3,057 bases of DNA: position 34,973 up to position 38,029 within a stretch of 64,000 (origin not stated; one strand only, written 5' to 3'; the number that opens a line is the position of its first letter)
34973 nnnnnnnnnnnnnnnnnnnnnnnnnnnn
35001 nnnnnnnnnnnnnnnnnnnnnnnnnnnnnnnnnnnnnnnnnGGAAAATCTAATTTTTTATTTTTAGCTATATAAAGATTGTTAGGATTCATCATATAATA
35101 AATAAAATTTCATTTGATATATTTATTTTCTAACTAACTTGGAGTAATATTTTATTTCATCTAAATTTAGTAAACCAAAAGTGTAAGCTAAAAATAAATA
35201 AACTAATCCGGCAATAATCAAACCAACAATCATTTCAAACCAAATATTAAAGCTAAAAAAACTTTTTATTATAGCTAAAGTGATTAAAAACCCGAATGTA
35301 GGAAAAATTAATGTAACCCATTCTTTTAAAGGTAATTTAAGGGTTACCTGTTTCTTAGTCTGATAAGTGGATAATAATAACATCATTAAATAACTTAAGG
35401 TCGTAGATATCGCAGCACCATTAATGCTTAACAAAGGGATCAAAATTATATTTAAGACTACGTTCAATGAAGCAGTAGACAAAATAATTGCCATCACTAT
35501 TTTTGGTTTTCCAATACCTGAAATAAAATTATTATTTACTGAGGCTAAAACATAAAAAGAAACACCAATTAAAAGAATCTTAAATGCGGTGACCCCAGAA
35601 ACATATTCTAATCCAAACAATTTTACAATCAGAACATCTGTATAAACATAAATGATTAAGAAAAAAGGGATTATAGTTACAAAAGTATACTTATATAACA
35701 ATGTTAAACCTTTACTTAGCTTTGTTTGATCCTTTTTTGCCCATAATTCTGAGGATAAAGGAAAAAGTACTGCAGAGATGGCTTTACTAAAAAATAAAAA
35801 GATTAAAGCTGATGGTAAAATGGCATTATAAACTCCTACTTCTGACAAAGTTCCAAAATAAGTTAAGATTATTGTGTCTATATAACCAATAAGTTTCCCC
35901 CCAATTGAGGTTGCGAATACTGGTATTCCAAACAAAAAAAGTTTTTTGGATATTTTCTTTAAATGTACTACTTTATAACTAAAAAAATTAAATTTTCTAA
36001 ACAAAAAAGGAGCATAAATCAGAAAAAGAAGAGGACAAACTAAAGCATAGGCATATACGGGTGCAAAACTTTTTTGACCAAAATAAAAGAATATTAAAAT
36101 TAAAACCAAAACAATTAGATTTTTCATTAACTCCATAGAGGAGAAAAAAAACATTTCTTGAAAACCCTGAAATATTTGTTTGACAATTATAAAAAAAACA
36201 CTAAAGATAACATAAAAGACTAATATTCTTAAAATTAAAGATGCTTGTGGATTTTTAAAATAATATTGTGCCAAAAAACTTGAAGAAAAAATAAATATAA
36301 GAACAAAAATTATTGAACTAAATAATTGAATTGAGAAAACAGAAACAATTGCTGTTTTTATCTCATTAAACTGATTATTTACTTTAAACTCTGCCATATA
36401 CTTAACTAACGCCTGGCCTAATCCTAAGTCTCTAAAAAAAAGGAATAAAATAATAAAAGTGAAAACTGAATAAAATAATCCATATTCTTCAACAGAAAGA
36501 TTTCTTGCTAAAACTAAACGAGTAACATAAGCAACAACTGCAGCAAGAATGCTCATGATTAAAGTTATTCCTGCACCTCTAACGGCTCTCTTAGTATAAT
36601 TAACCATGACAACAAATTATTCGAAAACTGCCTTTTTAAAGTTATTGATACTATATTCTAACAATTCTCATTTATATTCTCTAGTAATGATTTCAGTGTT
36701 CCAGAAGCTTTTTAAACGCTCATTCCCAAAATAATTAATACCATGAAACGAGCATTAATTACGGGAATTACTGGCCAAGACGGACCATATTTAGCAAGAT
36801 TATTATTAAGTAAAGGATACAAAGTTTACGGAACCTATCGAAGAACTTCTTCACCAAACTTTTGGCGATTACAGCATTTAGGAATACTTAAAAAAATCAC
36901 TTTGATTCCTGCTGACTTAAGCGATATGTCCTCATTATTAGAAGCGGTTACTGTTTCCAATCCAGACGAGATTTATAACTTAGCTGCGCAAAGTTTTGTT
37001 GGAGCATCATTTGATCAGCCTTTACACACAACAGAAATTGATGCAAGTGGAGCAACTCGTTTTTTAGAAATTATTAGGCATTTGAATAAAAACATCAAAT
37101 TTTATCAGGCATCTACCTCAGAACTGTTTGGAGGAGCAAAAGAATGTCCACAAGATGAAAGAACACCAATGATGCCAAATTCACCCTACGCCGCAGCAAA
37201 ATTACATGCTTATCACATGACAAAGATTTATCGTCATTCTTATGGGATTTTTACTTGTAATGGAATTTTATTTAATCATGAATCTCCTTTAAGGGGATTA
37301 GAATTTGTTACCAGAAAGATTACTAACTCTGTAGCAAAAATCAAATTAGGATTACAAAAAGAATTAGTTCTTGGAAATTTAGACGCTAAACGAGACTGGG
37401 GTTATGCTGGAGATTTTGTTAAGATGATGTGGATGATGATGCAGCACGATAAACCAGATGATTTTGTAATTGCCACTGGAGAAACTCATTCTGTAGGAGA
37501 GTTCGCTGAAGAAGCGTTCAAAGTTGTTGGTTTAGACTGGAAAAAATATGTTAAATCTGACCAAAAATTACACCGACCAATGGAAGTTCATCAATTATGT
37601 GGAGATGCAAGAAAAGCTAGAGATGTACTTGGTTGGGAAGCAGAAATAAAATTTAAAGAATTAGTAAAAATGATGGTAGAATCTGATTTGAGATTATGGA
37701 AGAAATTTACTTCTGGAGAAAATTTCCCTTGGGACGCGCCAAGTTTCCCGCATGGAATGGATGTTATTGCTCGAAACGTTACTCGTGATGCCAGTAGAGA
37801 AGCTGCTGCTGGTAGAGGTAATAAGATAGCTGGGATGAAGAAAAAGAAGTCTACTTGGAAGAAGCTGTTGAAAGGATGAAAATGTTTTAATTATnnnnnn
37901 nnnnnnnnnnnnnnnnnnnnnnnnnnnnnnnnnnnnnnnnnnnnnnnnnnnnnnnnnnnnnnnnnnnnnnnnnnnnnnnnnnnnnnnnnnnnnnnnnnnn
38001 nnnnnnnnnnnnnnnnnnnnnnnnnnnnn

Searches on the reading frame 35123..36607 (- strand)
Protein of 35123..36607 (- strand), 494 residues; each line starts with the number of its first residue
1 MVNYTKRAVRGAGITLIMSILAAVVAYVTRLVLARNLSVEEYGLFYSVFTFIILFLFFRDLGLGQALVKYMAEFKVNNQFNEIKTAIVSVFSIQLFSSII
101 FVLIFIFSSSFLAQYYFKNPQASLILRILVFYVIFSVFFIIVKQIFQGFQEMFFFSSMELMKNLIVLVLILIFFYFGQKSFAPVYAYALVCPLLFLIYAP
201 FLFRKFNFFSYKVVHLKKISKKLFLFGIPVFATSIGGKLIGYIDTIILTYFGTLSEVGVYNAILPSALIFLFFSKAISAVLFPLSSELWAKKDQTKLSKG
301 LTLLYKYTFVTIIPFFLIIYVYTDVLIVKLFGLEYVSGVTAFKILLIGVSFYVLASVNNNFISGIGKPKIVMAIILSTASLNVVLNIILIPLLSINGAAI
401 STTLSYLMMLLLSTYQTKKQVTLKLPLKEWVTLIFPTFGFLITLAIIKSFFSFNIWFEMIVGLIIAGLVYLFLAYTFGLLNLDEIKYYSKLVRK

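Call 33: search_protein_families(library=pfam, proteins=[window:35123-36607:-], max_evalue=0.001)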
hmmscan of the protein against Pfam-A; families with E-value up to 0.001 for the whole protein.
window:35123-36607:- (494 aa): 3 families
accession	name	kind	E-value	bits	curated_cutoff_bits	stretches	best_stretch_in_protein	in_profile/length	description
PF01943.22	Polysacc_synt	-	3.9e-32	112.2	28.2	1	9-289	2-274/274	Polysaccharide biosynthesis protein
PF13440.11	Polysacc_synt_3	-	1.7e-19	70.7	23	1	32-336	1-289/293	Polysaccharide biosynthesis protein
PF01554.23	MatE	-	1.6e-05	25.1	24.9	1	229-388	1-161/161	MatE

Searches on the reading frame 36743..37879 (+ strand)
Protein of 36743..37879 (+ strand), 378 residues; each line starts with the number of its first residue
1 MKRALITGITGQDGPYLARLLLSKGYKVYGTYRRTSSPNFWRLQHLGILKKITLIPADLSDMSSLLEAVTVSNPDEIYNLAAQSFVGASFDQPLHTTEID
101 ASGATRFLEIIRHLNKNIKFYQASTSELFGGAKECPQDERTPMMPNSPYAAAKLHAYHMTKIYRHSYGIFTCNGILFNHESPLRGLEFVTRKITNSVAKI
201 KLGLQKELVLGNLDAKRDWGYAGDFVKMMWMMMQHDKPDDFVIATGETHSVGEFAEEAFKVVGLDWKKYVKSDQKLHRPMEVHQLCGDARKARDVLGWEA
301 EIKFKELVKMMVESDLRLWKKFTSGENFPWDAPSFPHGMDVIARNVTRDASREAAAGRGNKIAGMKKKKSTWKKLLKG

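Call 44: search_protein_families(library=pfam, proteins=[window:36743-37879:+], max_evalue=0.0001)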
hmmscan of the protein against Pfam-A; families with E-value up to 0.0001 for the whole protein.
window:36743-37879:+ (378 aa): 3 families
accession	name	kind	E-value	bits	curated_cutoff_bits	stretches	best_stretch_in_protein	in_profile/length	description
PF16363.11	GDP_Man_Dehyd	-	1.2e-125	419.9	27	1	5-311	1-332/332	GDP-mannose 4,6 dehydratase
PF01370.27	Epimerase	-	5.7e-65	219.5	20.9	1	4-244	1-240/240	NAD dependent epimerase/dehydratase family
PF04321.23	RmlD_sub_bind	-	9.3e-10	38.5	27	1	3-156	2-132/287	RmlD substrate binding domain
